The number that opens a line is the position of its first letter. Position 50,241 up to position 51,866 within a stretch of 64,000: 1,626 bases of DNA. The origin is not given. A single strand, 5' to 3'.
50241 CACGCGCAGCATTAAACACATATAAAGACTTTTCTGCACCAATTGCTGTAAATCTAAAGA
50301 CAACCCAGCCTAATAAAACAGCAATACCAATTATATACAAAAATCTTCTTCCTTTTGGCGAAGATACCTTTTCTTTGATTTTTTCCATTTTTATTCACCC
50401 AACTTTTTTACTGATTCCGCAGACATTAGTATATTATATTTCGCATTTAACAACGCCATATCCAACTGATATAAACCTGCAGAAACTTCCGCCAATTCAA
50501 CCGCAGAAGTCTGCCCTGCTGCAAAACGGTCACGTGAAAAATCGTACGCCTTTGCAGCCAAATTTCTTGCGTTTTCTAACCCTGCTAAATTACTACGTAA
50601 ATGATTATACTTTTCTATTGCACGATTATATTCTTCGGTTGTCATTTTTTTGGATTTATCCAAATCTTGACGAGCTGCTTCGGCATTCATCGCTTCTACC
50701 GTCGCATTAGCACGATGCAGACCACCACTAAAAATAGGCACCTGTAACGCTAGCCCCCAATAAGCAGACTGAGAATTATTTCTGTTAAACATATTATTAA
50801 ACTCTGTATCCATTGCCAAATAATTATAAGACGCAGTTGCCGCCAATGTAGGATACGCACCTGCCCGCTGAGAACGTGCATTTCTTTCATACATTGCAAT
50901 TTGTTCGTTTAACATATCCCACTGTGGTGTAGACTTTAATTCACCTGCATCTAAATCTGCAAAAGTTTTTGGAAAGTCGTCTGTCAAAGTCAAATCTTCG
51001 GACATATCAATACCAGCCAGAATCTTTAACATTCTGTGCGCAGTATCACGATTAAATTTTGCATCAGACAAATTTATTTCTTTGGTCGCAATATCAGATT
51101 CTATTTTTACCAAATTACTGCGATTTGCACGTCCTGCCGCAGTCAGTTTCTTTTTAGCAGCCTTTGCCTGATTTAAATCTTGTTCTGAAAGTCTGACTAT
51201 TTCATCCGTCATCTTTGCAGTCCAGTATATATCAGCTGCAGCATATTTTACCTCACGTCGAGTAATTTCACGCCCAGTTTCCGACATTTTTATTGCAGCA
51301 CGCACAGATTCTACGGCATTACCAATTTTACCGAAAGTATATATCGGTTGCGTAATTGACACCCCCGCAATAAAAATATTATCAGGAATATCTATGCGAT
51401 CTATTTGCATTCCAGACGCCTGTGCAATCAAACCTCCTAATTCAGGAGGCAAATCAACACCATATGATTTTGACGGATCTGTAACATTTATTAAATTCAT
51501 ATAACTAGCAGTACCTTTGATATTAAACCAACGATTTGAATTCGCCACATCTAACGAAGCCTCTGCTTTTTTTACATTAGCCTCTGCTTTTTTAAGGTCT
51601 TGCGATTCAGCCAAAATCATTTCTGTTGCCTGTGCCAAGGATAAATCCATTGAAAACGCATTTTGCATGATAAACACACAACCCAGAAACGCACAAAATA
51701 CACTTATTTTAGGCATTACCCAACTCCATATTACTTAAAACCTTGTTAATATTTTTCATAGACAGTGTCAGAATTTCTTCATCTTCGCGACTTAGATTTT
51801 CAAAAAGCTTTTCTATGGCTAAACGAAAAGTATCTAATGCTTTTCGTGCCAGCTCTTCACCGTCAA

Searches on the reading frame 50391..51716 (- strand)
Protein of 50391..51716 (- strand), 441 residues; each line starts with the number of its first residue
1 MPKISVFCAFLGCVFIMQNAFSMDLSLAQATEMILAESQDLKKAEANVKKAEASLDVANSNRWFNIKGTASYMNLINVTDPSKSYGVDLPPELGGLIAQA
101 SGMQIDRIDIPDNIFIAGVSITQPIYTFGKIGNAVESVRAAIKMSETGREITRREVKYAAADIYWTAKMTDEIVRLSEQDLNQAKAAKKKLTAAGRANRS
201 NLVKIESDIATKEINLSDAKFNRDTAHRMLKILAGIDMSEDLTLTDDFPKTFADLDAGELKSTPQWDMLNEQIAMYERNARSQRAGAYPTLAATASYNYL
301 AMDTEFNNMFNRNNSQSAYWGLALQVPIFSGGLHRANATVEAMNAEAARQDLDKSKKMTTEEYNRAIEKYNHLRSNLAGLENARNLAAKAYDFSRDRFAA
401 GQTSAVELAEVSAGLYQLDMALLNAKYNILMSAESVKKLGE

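Call 42: search_protein_families(library=pfam, proteins=[window:50391-51716:-], max_evalue=0.001)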
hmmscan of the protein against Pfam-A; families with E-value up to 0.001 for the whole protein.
window:50391-51716:- (441 aa): 1 family
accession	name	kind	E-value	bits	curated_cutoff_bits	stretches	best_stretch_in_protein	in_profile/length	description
PF02321.23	OEP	-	6e-39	134.2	22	2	27-229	1-174/187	Outer membrane efflux protein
